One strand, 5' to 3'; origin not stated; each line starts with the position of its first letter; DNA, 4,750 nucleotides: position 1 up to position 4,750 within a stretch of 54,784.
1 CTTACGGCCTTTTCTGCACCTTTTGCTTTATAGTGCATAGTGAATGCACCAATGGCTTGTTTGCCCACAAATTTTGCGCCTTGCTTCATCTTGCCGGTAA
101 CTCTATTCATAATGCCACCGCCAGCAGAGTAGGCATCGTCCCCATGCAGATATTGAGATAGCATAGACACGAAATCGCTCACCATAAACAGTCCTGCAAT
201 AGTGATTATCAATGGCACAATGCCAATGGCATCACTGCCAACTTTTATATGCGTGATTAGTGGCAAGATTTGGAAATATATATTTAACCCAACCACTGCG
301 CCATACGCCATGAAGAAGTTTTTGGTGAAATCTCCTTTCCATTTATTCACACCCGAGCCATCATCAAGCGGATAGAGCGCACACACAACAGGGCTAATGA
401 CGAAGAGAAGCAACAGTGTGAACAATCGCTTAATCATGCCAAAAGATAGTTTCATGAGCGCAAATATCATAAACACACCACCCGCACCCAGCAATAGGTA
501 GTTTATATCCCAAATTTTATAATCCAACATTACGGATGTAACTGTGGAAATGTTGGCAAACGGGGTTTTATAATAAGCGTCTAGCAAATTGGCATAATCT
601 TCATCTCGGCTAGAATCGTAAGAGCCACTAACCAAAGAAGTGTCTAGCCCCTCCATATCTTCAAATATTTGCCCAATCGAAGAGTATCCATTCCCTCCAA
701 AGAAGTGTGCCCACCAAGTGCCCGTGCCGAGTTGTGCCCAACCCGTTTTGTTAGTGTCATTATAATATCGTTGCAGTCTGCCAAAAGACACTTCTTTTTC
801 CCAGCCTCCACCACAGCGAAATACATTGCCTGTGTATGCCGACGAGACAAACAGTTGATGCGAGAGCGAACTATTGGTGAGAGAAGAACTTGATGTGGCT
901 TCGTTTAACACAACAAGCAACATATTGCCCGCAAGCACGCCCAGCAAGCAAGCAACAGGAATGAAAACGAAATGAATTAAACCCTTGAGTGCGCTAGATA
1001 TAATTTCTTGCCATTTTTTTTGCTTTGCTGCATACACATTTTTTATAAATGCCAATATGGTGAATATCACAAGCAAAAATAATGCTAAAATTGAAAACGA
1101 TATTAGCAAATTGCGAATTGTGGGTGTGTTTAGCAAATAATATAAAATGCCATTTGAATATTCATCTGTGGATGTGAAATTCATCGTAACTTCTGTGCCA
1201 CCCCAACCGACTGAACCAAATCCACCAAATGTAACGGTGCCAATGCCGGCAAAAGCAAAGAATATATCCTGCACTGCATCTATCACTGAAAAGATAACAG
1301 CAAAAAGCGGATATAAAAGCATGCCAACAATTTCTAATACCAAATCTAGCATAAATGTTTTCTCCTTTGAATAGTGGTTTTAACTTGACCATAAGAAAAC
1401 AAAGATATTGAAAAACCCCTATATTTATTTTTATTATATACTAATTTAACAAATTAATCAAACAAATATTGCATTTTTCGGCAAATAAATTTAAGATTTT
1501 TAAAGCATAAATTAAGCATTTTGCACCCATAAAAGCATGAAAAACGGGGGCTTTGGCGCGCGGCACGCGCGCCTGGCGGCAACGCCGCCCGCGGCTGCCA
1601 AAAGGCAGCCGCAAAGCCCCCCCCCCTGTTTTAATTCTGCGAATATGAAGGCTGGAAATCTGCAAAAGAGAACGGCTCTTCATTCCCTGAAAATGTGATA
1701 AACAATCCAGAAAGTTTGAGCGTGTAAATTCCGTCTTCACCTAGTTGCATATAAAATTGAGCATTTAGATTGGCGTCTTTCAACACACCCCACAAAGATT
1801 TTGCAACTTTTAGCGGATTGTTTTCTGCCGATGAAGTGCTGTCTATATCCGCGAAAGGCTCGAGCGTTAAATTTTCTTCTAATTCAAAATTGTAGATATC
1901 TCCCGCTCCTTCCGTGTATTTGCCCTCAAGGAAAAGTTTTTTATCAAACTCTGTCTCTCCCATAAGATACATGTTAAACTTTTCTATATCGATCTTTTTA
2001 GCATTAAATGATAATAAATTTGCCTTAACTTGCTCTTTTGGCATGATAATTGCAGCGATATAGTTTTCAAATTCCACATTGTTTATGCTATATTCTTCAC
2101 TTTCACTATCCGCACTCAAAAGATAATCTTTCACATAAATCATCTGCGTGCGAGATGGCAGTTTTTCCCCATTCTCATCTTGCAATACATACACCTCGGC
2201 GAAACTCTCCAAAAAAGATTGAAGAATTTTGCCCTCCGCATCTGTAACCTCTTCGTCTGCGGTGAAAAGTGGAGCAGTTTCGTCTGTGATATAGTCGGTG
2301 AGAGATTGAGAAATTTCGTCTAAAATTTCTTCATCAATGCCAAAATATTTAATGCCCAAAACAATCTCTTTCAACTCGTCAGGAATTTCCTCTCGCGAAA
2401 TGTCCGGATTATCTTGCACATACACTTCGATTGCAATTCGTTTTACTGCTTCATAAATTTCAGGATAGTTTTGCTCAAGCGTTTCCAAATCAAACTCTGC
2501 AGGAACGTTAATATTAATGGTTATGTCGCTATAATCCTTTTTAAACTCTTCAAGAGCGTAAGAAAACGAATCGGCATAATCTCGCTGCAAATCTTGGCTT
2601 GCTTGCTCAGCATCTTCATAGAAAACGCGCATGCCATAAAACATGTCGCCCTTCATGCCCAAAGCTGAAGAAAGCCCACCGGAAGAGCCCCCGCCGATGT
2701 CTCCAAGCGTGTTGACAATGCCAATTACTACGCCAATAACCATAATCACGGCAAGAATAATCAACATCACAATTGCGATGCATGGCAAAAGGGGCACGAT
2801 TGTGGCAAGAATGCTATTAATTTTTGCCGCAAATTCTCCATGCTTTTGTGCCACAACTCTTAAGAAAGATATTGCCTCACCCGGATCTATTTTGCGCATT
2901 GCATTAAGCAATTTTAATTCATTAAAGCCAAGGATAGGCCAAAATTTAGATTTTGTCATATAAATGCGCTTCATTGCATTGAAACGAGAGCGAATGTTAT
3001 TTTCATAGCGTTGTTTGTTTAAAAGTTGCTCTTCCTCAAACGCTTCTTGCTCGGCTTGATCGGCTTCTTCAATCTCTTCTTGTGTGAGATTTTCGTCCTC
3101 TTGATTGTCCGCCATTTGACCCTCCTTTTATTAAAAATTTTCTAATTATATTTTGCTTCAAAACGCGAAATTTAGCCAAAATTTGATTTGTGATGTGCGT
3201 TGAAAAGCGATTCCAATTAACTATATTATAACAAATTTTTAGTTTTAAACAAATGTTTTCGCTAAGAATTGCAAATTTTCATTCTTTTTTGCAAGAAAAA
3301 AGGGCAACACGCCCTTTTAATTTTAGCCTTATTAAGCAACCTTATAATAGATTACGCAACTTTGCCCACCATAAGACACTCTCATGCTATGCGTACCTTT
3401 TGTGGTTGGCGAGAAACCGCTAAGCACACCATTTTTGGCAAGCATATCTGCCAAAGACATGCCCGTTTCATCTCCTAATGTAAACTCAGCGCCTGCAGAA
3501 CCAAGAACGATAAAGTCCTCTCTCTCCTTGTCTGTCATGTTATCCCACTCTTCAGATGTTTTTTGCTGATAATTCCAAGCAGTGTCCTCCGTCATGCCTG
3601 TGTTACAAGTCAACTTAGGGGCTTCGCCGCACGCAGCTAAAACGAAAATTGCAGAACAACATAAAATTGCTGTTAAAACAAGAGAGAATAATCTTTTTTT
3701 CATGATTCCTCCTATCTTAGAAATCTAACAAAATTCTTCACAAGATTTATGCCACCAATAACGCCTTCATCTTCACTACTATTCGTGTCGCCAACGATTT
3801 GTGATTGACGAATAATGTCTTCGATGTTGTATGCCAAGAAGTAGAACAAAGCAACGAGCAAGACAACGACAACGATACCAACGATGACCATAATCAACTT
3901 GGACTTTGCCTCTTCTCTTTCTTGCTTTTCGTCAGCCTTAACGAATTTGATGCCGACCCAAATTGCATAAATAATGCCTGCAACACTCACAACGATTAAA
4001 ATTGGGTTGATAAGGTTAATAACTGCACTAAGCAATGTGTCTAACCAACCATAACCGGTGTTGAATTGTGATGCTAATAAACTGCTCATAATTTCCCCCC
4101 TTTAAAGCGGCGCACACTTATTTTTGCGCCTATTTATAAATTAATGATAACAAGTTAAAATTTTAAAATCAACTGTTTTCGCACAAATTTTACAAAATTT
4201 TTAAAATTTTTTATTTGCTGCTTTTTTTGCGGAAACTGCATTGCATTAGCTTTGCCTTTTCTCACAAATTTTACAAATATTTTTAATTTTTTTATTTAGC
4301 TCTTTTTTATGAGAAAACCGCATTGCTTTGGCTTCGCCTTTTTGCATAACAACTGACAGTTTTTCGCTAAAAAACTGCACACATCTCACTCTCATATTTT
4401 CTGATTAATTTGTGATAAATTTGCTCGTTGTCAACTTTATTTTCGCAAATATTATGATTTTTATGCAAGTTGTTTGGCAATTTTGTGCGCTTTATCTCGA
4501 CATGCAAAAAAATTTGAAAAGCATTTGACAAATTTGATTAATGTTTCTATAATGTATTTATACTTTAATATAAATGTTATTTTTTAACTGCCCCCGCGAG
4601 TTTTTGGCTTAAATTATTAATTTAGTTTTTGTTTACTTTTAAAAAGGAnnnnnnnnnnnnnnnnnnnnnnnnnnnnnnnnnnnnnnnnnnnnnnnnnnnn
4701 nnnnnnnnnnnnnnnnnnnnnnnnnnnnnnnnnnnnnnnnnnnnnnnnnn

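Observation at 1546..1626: Very GC-rich four-way-junction element embedded in an AT-rich T4SS intergenic region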

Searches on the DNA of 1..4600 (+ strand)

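Call 15: search_dna_similar(query=window:1-4600:+, collection=plasmids, mode=near)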
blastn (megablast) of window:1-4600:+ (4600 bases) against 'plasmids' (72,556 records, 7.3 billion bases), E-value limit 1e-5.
No match.

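Call 16: search_dna_similar(query=window:1-4600:+, collection=phages, mode=near)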
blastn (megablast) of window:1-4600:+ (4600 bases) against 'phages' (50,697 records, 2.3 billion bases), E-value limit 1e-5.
No match.

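Call 34: search_dna_similar(query=window:1536-1640:+, collection=plasmids, mode=distant, max_evalue=1)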
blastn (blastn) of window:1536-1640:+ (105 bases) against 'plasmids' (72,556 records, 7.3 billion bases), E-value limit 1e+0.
Records with a match: 125; places in all: 215; records where one place covers at least 80% of the query: 0.
Best place of each record, by identity: 95-99% 5; 90-95% 7; 80-90% 112; 60-80% 1.
By first word of the organism name: Ralstonia 104; Azospirillum 2; Burkholderia 2; Streptomyces 2; Novosphingobium 2; Neorhizobium 2; Paracoccus 2; Sphingomonas 1; Paraburkholderia 1; Deinococcus 1; and 6 more.
By predicted mobility (MOB-suite, as given by PLSDB): mobilizable 99; non-mobilizable 21; conjugative 5.
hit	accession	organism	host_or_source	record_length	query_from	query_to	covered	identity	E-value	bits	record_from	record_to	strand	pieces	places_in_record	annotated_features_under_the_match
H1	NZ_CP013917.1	Sphingomonas sp. LK11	Tephrosia purpurea subsp. ...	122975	14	76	60%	77.3%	9e-1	39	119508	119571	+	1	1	none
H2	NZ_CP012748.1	Paraburkholderia caribensis MBA4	soil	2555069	14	58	43%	82.2%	7e-2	44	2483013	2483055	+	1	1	none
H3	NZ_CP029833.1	Azospirillum ramasamyi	single cell,Cow dung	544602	19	61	41%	82.2%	9e-1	40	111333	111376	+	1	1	formate dehydrogenase subunit alpha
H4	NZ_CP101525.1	Burkholderia arboris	mixed culture,soil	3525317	22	64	41%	82.2%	9e-1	39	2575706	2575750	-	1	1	none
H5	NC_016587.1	Azospirillum lipoferum 4B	-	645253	19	60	40%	84.1%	7e-2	43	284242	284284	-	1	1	formate dehydrogenase subunit alpha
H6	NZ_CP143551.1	Burkholderia multivorans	Homo sapiens,bronchoalveolar lavage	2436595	22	63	40%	84.1%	9e-1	40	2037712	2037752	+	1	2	none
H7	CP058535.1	Deinococcus sp. D7000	seawater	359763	18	57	38%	85.0%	9e-1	39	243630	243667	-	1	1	AAA family ATPase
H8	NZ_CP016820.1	Rhodococcus sp. p52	oil-polluted soil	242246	23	60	36%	84.2%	9e-1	39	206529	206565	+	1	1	histidine kinase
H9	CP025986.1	Ralstonia solanacearum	Cucurbita maxima,culture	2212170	28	63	34%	88.9%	2e-2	45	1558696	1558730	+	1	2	hypothetical protein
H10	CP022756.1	Ralstonia solanacearum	Solanum tuberosum,single cell,Potato ...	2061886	28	63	34%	88.9%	2e-2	45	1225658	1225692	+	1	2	hypothetical protein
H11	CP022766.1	Ralstonia solanacearum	Solanum tuberosum,single cell,Potato ...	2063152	28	63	34%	88.9%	2e-2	45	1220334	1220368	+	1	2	hypothetical protein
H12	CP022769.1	Ralstonia solanacearum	Solanum tuberosum,single cell,Potato ...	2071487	28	63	34%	88.9%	2e-2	45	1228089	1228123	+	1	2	hypothetical protein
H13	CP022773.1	Ralstonia solanacearum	Solanum tuberosum,single cell,Potato ...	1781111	28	63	34%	88.9%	2e-2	45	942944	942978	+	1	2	hypothetical protein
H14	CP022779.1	Ralstonia solanacearum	Solanum tuberosum,single cell,Potato ...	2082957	28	63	34%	88.9%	2e-2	45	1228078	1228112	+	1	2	hypothetical protein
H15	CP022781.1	Ralstonia solanacearum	Solanum tuberosum,single cell,Potato ...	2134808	28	63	34%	88.9%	2e-2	45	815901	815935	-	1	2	hypothetical protein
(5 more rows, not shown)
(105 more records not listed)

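Call 35: search_dna_similar(query=window:1536-1640:+, collection=phages, mode=distant, max_evalue=1)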
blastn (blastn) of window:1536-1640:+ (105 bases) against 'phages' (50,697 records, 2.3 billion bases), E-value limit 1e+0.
Records with a match: 12; places in all: 12; records where one place covers at least 80% of the query: 0.
Best place of each record, by identity: 90-95% 11; 80-90% 1.
By first word of the organism name: Mycobacterium 12.
By host as written in the record: Mycobacterium smegmatis mc2 155 7; Mycobacterium smegamtis mc2 155 2; Mycobacterium abscessus GD43A 1; Mycobacterium smegmatis mc2155 1; Mycobacterium smegmatic mc2 155 1.
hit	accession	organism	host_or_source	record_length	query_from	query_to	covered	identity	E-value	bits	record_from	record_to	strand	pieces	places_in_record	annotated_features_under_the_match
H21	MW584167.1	Mycobacterium phage prophiGD43A-5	Mycobacterium abscessus GD43A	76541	45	84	38%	82.5%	3e-1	39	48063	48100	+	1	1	85: hypothetical protein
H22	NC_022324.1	Mycobacterium phage SarFire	Mycobacterium smegamtis mc2 155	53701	40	64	24%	92.0%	1e+0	37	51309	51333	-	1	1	91: hypothetical protein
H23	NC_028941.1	Mycobacterium phage Turj99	Mycobacterium smegmatis mc2 155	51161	40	64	24%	92.0%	1e+0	37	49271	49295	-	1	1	hypothetical protein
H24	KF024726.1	Mycobacterium phage SarFire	Mycobacterium smegamtis mc2 155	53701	40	64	24%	92.0%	1e+0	37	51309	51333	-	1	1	91: hypothetical protein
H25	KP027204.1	Mycobacterium phage Thor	Mycobacterium smegmatis mc2 155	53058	40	64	24%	92.0%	1e+0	37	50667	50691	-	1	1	91: hypothetical protein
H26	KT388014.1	Mycobacterium phage Turj99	Mycobacterium smegmatis mc2 155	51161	40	64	24%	92.0%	1e+0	37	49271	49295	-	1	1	hypothetical protein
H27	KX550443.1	Mycobacterium phage Magnito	Mycobacterium smegmatis mc2155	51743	40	64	24%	92.0%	1e+0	37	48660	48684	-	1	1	hypothetical protein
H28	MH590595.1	Mycobacterium phage NEHalo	Mycobacterium smegmatis mc2 155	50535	40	64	24%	92.0%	1e+0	37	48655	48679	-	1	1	84: hypothetical protein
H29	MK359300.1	Mycobacterium phage AFIS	Mycobacterium smegmatic mc2 155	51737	40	64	24%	92.0%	1e+0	37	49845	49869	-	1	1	84: hypothetical protein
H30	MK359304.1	Mycobacterium phage SpikeBT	Mycobacterium smegmatis mc2 155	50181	40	64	24%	92.0%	1e+0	37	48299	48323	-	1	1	83: hypothetical protein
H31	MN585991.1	Mycobacterium phage Snazzy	Mycobacterium smegmatis mc2 155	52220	40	64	24%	92.0%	1e+0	37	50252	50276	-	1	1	88: hypothetical protein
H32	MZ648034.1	Mycobacterium phage Ohno789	Mycobacterium smegmatis mc2 155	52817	40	64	24%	92.0%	1e+0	37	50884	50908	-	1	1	91: hypothetical protein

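Call 36: search_rna_families(source=window, start=1400, end=1760, threshold=evalue, max_evalue=10, show_alignments=3)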
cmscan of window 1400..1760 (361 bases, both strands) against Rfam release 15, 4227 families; matches with E-value up to 10: 7.
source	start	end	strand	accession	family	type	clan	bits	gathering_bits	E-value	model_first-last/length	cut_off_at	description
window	1718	1760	+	RF00850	mir-259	Gene; miRNA;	-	17.5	50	0.55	1-43/78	3'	mir-259 microRNA precursor family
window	1540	1632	-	RF02100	tfoR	Gene; sRNA;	-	16.4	70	0.15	1-101/101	no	Translational regulator of tfoXVC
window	1552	1637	+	RF02809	RsmW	Gene; sRNA;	CL00106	16.4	52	1.4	1-124/124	no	RsmW RNA family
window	1646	1686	-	RF02478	GlsR10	Gene; snRNA; snoRNA; CD-box;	-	15.4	75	1.9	1-68/68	no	Small nucleolar RNA GlsR10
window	1528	1627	-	RF02786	snoTBR2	Gene; snRNA; snoRNA; CD-box;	-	14.1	62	5.9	1-109/109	no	Small nucleolar RNA TBR2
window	1626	1681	+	RF02470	Ms_IGR-8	Gene; sRNA;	-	12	44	4.6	1-63/63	no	Mycobacterium sRNA Ms_IGR-8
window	1663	1742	-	RF01894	PCA3_2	Gene; lncRNA;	-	8.4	100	2.1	331-409/409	no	Prostate cancer antigen RNA 3 conserved region 2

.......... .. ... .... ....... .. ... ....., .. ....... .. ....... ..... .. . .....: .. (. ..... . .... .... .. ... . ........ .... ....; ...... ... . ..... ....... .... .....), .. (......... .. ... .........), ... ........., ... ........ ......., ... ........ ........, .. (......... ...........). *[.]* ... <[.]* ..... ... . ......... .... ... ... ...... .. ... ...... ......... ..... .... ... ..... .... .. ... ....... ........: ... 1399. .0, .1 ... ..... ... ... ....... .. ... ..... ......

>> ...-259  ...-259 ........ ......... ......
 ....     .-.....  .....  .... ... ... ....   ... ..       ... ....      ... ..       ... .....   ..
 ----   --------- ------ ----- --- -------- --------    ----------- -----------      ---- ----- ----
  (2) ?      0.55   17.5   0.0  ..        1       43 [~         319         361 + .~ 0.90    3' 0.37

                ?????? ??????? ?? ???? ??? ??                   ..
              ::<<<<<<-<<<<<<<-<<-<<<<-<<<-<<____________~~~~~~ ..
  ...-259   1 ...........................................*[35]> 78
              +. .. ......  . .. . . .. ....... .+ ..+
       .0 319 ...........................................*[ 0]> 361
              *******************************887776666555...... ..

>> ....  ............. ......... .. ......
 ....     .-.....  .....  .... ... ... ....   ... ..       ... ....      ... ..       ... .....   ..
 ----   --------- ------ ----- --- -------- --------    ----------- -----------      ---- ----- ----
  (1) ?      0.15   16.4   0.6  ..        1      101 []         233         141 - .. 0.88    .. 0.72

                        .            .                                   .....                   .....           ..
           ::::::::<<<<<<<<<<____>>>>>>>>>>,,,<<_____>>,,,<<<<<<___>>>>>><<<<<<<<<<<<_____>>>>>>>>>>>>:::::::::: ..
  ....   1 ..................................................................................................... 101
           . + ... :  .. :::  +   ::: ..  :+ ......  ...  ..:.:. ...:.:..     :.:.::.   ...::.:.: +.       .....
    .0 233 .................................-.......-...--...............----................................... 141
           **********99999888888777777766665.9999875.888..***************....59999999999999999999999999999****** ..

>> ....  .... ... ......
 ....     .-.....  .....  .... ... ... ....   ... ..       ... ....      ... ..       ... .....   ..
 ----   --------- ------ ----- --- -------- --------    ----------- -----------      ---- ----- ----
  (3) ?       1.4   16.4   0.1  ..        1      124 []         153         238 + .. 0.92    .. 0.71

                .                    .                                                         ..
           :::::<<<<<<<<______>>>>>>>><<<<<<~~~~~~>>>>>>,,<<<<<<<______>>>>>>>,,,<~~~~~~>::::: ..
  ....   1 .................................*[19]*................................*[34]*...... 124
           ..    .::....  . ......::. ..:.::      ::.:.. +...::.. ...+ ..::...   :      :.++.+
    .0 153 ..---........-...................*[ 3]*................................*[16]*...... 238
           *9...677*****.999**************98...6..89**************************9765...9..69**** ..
